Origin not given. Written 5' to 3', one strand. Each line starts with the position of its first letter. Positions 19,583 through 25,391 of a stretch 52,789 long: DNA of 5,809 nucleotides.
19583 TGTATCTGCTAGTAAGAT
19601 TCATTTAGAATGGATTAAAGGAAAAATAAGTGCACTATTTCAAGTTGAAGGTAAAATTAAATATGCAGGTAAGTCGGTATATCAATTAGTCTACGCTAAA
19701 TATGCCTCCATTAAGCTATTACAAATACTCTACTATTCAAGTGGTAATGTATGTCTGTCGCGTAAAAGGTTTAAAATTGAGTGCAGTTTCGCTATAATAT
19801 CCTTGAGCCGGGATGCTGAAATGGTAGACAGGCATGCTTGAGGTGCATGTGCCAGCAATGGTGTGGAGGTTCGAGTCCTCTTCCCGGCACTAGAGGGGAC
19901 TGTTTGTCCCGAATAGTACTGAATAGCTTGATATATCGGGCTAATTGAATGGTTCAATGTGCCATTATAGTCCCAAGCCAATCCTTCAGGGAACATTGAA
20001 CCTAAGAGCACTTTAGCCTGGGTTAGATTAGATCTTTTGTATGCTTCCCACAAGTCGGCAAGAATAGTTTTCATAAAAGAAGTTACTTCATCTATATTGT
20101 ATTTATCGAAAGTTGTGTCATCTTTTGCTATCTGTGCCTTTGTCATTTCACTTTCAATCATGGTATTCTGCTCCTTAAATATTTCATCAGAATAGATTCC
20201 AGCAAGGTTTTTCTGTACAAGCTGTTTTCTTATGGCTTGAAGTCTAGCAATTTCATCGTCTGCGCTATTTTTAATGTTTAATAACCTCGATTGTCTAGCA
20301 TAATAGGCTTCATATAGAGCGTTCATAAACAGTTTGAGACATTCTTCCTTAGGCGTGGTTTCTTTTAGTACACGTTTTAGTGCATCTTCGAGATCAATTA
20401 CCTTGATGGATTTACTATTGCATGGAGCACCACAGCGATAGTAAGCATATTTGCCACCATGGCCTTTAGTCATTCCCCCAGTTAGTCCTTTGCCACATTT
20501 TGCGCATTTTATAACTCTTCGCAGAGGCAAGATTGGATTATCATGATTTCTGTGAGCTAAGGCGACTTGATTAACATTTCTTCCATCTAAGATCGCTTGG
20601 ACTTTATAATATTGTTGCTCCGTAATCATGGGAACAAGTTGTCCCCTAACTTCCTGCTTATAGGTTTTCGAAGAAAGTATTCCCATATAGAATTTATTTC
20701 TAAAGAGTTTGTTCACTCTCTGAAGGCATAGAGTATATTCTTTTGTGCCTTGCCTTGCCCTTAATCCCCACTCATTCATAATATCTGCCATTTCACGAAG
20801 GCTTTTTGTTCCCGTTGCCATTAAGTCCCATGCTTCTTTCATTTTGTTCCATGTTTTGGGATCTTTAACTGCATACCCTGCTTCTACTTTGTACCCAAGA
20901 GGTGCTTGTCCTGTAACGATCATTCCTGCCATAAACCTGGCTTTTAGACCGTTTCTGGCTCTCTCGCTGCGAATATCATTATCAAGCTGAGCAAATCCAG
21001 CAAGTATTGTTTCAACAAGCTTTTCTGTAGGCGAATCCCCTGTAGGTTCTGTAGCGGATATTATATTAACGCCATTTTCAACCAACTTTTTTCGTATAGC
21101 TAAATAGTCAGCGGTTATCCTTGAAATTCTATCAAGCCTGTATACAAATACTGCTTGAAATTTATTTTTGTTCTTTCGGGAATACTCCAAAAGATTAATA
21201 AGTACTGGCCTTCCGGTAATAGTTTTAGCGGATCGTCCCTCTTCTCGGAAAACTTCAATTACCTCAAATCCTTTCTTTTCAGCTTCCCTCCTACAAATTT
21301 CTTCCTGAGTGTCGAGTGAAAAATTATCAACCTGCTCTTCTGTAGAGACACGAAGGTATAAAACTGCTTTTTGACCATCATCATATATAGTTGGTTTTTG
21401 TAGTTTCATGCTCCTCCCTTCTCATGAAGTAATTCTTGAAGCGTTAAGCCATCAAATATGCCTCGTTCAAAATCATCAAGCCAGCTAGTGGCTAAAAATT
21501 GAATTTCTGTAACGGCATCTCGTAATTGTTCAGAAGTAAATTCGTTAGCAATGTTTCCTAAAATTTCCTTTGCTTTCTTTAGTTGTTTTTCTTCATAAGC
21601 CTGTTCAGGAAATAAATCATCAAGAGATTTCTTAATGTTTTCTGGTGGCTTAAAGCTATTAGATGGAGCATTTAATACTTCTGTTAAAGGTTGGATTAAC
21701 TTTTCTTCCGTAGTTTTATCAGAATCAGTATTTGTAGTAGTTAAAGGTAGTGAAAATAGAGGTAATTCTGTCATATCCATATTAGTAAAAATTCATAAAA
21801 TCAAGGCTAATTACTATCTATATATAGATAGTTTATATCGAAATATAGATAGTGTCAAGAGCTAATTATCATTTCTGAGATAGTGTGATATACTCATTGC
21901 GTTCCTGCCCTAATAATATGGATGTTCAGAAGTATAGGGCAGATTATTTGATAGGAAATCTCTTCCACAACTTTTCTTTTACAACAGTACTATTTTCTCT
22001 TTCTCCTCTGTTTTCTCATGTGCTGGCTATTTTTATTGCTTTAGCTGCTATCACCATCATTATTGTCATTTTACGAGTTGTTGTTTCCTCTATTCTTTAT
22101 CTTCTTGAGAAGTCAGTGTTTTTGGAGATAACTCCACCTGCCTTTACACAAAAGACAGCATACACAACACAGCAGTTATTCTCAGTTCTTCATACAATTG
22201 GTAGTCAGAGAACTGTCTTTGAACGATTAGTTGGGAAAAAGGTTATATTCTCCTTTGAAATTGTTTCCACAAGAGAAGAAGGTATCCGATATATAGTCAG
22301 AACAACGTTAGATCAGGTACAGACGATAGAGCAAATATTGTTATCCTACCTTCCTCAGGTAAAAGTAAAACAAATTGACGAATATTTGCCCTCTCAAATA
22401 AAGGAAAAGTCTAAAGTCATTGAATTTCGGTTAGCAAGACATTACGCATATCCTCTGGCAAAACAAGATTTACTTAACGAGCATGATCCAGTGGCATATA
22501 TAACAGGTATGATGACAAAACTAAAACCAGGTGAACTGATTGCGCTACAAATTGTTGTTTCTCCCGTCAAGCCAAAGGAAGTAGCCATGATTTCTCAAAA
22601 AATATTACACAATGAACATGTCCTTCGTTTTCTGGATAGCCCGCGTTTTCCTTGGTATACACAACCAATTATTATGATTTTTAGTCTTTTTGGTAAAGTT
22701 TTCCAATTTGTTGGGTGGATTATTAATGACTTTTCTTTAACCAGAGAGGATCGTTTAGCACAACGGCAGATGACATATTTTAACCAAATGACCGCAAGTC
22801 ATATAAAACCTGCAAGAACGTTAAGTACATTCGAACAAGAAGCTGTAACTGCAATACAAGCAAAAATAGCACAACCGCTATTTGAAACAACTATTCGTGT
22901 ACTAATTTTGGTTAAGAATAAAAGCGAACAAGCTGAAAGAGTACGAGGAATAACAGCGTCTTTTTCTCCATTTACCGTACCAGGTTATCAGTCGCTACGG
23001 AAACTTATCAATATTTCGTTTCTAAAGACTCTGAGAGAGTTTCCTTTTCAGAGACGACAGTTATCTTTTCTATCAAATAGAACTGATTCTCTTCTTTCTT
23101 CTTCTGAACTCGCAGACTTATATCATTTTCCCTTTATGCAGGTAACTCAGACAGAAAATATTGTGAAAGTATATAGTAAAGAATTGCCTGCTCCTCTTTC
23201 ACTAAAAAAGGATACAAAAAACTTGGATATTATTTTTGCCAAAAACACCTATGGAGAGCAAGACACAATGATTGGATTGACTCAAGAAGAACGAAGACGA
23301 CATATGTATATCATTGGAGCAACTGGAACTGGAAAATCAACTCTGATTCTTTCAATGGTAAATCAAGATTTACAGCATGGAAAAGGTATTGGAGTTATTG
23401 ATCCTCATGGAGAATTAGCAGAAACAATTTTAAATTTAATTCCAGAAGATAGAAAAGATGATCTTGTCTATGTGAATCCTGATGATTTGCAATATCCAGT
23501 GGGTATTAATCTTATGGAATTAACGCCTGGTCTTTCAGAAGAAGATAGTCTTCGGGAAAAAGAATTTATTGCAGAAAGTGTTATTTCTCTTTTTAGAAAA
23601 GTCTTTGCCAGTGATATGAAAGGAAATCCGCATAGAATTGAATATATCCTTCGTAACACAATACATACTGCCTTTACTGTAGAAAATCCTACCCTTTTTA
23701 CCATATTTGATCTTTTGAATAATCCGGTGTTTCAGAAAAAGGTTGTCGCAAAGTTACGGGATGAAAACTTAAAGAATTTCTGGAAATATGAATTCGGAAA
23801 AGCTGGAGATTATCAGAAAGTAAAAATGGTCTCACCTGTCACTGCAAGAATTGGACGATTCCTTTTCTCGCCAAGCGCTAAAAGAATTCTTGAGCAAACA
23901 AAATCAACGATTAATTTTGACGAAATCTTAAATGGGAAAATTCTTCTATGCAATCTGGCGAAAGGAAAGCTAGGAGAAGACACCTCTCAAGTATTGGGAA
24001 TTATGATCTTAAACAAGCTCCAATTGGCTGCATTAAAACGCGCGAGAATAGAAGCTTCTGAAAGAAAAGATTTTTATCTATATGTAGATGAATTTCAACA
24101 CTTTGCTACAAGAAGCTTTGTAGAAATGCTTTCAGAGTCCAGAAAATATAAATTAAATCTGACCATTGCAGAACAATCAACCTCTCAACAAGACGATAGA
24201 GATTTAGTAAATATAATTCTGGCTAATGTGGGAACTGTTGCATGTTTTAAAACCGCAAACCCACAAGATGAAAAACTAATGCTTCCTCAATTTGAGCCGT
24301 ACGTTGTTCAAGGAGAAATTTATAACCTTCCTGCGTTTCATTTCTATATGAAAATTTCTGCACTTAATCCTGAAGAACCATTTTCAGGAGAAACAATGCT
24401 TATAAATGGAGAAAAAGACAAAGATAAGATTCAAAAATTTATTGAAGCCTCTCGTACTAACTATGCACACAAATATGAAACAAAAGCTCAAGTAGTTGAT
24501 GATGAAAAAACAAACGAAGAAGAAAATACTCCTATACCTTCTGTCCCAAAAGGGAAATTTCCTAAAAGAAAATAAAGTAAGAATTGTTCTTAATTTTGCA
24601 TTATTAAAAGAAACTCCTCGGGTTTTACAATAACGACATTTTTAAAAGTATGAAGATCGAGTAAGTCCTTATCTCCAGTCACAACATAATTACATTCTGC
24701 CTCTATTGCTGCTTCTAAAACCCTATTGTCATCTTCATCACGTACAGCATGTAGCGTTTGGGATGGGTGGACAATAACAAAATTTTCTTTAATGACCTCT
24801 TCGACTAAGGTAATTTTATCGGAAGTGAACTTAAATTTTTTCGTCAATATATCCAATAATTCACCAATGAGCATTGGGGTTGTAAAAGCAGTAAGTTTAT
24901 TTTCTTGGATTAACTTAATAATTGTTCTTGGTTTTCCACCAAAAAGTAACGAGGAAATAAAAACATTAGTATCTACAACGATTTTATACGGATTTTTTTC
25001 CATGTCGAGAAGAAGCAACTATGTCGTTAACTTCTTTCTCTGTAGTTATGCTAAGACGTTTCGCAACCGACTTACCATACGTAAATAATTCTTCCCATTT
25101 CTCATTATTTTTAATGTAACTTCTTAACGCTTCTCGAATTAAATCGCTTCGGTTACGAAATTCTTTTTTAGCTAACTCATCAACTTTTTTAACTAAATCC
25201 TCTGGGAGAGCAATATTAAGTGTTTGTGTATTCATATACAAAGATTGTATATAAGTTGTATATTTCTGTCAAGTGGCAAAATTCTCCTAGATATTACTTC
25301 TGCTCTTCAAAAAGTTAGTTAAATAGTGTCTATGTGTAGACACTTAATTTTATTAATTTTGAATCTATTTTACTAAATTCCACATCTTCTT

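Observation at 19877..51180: Candidate integrative conjugative element with a minimal T4SS and a serine recombinase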

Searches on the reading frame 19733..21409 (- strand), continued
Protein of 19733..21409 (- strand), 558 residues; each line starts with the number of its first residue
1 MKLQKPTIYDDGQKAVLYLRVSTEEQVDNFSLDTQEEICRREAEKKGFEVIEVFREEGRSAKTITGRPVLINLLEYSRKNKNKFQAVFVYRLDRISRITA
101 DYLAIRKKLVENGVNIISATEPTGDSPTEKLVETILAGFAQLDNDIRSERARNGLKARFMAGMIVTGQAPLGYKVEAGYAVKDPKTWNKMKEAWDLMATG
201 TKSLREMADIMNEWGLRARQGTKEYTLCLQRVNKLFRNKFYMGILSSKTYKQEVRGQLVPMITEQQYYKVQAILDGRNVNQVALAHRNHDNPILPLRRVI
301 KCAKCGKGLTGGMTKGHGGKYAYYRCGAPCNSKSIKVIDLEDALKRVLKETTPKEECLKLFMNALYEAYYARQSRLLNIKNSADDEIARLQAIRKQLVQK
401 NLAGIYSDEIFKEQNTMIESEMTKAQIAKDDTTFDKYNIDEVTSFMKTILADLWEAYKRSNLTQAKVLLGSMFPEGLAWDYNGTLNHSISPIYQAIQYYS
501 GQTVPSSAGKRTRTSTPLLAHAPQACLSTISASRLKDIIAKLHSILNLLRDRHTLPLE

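Call 94: search_protein_families(library=pfam, proteins=[L148:916-2289:+, L148:2305-4146:+, L148:4150-4686:+, L148:5209-5547:+, L148:7181-7651:+, L148:7935-8630:+, L148:8645-9418:+, L148:9432-10226:-, L148:10231-10995:-, L148:11002-13125:-], max_evalue=0.001)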
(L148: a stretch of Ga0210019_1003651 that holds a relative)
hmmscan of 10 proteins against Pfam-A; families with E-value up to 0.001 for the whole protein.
L148:916-2289:+ (457 aa): 6 families
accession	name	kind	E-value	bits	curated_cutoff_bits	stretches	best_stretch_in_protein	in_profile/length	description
PF07992.20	Pyr_redox_2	-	3.6e-58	197.7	26.1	1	4-325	1-291/291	Pyridine nucleotide-disulphide oxidoreductase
PF02852.28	Pyr_redox_dim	-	2.1e-25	89.5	25.3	1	348-452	4-109/110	Pyridine nucleotide-disulphide oxidoreductase, dimerisation domain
PF00070.33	Pyr_redox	-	4.3e-19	69.3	22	1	177-253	1-80/82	Pyridine nucleotide-disulphide oxidoreductase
PF13738.12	Pyr_redox_3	-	1.8e-15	57.5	30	1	134-309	121-305/305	Pyridine nucleotide-disulphide oxidoreductase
PF13434.12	Lys_Orn_oxgnase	-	3.9e-06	26.7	21.3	0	129-210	139-225/339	L-lysine 6-monooxygenase/L-ornithine 5-monooxygenase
PF03486.20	HI0933_like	-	0.00092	19.2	50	0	189-269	81-163/244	HI0933-like protein Rossmann domain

L148:2305-4146:+ (613 aa): 3 families
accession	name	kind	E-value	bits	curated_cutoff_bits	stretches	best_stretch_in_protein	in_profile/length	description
PF03190.21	Thioredox_DsbH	-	7.3e-67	224.8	27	1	8-160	1-153/163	Protein of unknown function, DUF255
PF13899.12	Thioredoxin_7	-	1.3e-08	35.3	27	1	29-118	2-83/83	Thioredoxin-like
PF13098.12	Thioredoxin_2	-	0.00053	20.7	27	1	41-94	2-55/104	Thioredoxin-like domain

L148:4150-4686:+ (178 aa): 1 family
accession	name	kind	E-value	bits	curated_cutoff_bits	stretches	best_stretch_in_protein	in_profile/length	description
PF07920.16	DUF1684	-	5.6e-39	134.1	25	1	32-172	1-139/139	Protein of unknown function (DUF1684)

L148:5209-5547:+ (112 aa): 0 families

L148:7181-7651:+ (156 aa): 1 family
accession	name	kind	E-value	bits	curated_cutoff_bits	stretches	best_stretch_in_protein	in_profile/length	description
PF13091.12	PLDc_2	-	6.9e-12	45.8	27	1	31-150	4-126/132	PLD-like domain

L148:7935-8630:+ (231 aa): 1 family
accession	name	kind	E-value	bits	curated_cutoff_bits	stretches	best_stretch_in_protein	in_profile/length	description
PF01177.27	Asp_Glu_race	-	1.6e-36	126.5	31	1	9-223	1-209/211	Asp/Glu/Hydantoin racemase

L148:8645-9418:+ (257 aa): 0 families

L148:9432-10226:- (264 aa): 0 families

L148:10231-10995:- (254 aa): 1 family
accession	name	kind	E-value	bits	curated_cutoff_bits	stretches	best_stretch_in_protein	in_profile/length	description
PF01551.29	Peptidase_M23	-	7e-15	55.4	28.7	1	161-242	12-93/96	Peptidase family M23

L148:11002-13125:- (707 aa): 5 families
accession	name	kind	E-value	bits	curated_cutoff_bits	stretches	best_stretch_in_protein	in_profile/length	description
PF19044.6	P-loop_TraG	-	1.6e-25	90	25.8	2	536-673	200-342/413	TraG P-loop domain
PF01935.23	DUF87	-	2e-12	48.2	23.2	1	401-473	28-101/220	Helicase HerA, central domain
PF12846.13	AAA_10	-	7.4e-12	45.4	27.5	1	395-443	20-68/362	AAA-like domain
PF13401.12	AAA_22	-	1.8e-05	25.5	27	0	563-621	65-119/130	AAA domain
PF10412.15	TrwB_AAD_bind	-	0.00036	20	20.5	0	394-438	13-57/387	Type IV secretion-system coupling protein DNA-binding domain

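Call 95: search_protein_representatives(protein=P0207)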
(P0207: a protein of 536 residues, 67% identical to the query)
Query: 536 residues. Proteins with E-value up to 0.001 (for the whole library): 35187; up to 1e-10: 11310; up to 1e-30: 1107. The best 150 are listed.
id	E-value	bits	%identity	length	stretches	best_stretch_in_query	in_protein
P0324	1.6e-156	538.3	53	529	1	14-509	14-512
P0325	8.6e-152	522.7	49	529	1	14-506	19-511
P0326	3.4e-136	471.2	71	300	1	8-300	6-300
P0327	6.4e-134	463.7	46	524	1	15-504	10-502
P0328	2.6e-130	451.8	48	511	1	14-498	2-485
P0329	7.6e-129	447.0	46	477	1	54-507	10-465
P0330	1.7e-128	445.8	46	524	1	15-498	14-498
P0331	5.0e-121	421.2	44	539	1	15-527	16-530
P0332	1.6e-118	412.9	46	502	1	14-486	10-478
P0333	4.1e-118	411.6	43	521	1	13-505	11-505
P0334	5.5e-118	411.1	47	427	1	88-497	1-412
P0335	1.8e-111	389.7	40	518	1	12-507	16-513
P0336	4.6e-111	388.3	50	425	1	16-409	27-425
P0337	5.3e-111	388.1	41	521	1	12-485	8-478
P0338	1.1e-109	383.7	38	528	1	15-526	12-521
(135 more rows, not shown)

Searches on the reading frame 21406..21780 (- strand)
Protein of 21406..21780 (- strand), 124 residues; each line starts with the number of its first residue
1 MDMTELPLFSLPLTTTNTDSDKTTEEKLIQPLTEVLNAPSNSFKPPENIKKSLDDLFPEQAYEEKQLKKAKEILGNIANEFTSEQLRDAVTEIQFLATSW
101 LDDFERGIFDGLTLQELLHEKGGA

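Call 7: search_protein_families(library=pfam, proteins=[window:21406-21780:-], max_evalue=0.01)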
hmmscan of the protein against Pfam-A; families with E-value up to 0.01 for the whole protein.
window:21406-21780:- (124 aa): 0 families

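Call 77: search_protein_families(library=ncbifam, proteins=[window:21406-21780:-], max_evalue=0.01)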
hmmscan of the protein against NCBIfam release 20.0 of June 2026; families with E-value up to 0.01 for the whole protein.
window:21406-21780:- (124 aa): 0 families
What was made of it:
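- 21406..21780 (-): 124-aa acidic protein, translationally coupled to the recombinase. Candidate directionality factor (inference). No family match (calls 7, 77).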

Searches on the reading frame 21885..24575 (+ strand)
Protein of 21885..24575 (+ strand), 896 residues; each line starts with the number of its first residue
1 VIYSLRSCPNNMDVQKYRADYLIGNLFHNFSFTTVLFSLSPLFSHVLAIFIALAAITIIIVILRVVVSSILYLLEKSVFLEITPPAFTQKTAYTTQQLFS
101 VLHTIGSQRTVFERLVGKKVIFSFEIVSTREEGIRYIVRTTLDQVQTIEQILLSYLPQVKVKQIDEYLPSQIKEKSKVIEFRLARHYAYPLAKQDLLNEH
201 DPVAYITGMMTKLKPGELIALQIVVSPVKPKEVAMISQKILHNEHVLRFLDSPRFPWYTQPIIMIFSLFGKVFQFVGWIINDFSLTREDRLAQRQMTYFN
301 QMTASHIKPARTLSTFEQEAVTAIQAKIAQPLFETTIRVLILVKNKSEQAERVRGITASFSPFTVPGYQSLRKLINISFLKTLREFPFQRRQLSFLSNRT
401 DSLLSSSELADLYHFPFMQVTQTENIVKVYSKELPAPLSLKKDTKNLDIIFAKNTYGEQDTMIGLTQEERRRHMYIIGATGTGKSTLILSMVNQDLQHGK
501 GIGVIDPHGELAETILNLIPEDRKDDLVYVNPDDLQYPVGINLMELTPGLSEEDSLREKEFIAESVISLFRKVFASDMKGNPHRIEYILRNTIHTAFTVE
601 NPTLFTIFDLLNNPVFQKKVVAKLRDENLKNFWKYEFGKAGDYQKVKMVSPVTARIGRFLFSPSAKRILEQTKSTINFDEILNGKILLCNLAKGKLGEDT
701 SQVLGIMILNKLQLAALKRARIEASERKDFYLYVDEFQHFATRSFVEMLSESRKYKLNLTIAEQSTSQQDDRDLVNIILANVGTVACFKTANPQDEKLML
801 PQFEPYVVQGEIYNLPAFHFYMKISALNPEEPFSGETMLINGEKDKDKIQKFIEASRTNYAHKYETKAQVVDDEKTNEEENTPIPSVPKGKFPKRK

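Call 7: search_protein_families(library=pfam, proteins=[window:21885-24575:+], max_evalue=0.01)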
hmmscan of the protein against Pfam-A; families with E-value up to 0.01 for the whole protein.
window:21885-24575:+ (896 aa): 8 families
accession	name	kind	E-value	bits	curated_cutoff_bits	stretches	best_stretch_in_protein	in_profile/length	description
PF01935.23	DUF87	-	6.4e-08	33.4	23.2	1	471-547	23-93/220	Helicase HerA, central domain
PF10412.15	TrwB_AAD_bind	-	6e-06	25.8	20.5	1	464-515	8-59/387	Type IV secretion-system coupling protein DNA-binding domain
PF13401.12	AAA_22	-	1.7e-05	25.5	27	1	469-524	3-33/130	AAA domain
PF12696.13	TraG-D_C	-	0.00061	20.2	22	1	731-794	3-70/126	TraM recognition site of TraD and TraG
PF04851.21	ResIII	-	0.0011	19.4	22.5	0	468-499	20-51/164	Type III restriction enzyme, res subunit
PF25199.1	nSTAND_NTPase5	-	0.003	17.8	34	0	466-531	36-101/145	Novel STAND NTPase 5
PF13191.12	AAA_16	-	0.0044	18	32.6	0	469-498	22-51/167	AAA ATPase domain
PF12846.13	AAA_10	-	0.0088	15.6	27.5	0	469-611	19-149/362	AAA-like domain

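Call 77: search_protein_families(library=ncbifam, proteins=[window:21885-24575:+], max_evalue=0.01)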
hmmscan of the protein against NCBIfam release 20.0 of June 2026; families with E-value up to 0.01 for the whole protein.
window:21885-24575:+ (896 aa): 10 families
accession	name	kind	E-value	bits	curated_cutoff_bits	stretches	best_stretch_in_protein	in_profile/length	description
TIGR03743.1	SXT_TraD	subfamily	8.6e-12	44.3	366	2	457-510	161-214/636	conjugative transfer system coupling protein TraD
NF053655.1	CedD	equivalog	2.4e-10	39.7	600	1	415-524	166-274/527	DNA-translocating ATPase CedD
TIGR03754.1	conj_TOL_TraD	equivalog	8.2e-07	27.9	647.55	1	457-510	166-219/643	type IV conjugative transfer system coupling protein TraD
NF033849.1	ser_rich_anae_1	subfamily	2.2e-05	22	650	1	743-802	1048-1102/1163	serine-rich protein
NF045973.1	conju_CD1115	equivalog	0.00019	20.5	250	1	467-536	20-87/442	VirD4-like conjugal transfer protein, CD1115 family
NF041447.1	TrbC_conju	equivalog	0.00042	18.9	800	1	465-509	123-167/685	F-type conjugative transfer protein TrbC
NF045975.1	VirB4_plasma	equivalog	0.00063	17.5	590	1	473-510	517-554/894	Mbov_0397 family ICE element conjugal transfer ATPase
TIGR04521.1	ECF_ATPase_2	equivalog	0.0014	17.8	330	0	445-490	4-50/279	energy-coupling factor transporter ATPase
TIGR03597.1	GTPase_YqeH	equivalog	0.0022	17.2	297.4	1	444-498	126-182/361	ribosome biogenesis GTPase YqeH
TIGR03420.1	DnaA_homol_Hda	equivalog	0.0029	17.2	194.8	0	460-527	27-93/226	DnaA regulatory inactivator Hda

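Call 78: search_solved_structures(query=window:21885-24575:+, max_evalue=0.01)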
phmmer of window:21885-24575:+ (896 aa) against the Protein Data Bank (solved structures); distinct sequences matched with E-value up to 0.01: 5.
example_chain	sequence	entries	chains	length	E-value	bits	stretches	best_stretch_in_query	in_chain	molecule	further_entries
1gl6_A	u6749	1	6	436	8.5e-05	23.9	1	465-512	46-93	ATPASE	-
1e9r_A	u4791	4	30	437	8.5e-05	23.9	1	465-512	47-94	CONJUGAL TRANSFER PROTEIN TRWB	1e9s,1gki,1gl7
6ha8_V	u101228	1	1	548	0.0063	17.8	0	384-533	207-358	Nucleotide-binding protein ExpZ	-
8csp_9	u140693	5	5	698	0.0065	17.7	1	444-507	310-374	Nitric oxide-associated protein 1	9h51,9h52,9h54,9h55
9g5b_9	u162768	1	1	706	0.0066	17.7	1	444-507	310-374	Nitric oxide-associated protein 1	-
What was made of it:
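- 21885..24575 (+): VirD4/TraD-like coupling ATPase (T4CP) with a long membrane-anchored N-terminal region. TrwB_AAD_bind above cut-off, DUF87, and TraG-D_C just below cut-off (call 7). phmmer to TrwB 1e9r, E = 8.5e-5 (call 78).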

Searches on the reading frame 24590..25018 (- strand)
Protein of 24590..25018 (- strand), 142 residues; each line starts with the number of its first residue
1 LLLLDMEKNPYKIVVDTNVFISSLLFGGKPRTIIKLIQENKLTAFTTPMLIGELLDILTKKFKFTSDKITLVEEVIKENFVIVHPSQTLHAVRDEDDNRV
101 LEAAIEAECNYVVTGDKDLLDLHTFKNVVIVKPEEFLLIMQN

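Call 7: search_protein_families(library=pfam, proteins=[window:24590-25018:-], max_evalue=0.01)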
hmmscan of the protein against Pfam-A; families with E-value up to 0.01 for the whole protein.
window:24590-25018:- (142 aa): 6 families
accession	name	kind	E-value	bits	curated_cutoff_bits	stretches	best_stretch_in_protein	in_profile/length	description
PF13470.12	PIN_3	-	1.1e-19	71.7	27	1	12-118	1-115/115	PIN domain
PF01850.27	PIN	-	0.00057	20.9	23.6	1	13-84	1-71/120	PIN domain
PF10130.15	PIN_2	-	0.0015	19.2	22.4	0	14-120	1-116/133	PIN domain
PF18480.7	DUF5615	-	0.0019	18.5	23.8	0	78-128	20-71/110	Domain of unknown function (DUF5615)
PF16289.11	PIN_12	-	0.0047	17.8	32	1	13-71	1-65/172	PIN domain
PF24109.1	DUF7384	-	0.0085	16.6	27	0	8-121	2-106/153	Family of unknown function (DUF7384)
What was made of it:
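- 24590..25241 (-): PIN_3 toxin (24590-25018) and RHH antitoxin (24984-25241): an addiction module. Pfam (call 7).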

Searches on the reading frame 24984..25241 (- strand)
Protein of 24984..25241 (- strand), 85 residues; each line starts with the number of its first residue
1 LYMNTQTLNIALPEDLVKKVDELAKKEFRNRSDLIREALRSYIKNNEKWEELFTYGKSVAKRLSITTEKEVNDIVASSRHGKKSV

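Call 7: search_protein_families(library=pfam, proteins=[window:24984-25241:-], max_evalue=0.01)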
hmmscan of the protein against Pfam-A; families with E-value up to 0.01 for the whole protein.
window:24984-25241:- (85 aa): 4 families
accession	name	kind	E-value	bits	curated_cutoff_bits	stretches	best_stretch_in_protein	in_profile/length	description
PF01402.27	RHH_1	-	2.8e-12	46.6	20.5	1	8-44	2-38/39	Ribbon-helix-helix protein, copG family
PF15919.11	HicB_lk_antitox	-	0.0002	21.9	27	1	4-37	88-121/123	HicB_like antitoxin of bacterial toxin-antitoxin system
PF07878.17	RHH_5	-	0.00083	19.5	26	1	9-38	5-34/43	CopG-like RHH_1 or ribbon-helix-helix domain, RHH_5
PF19891.5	DUF6364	-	0.0015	19.4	27.3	1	6-70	3-41/70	Family of unknown function (DUF6364)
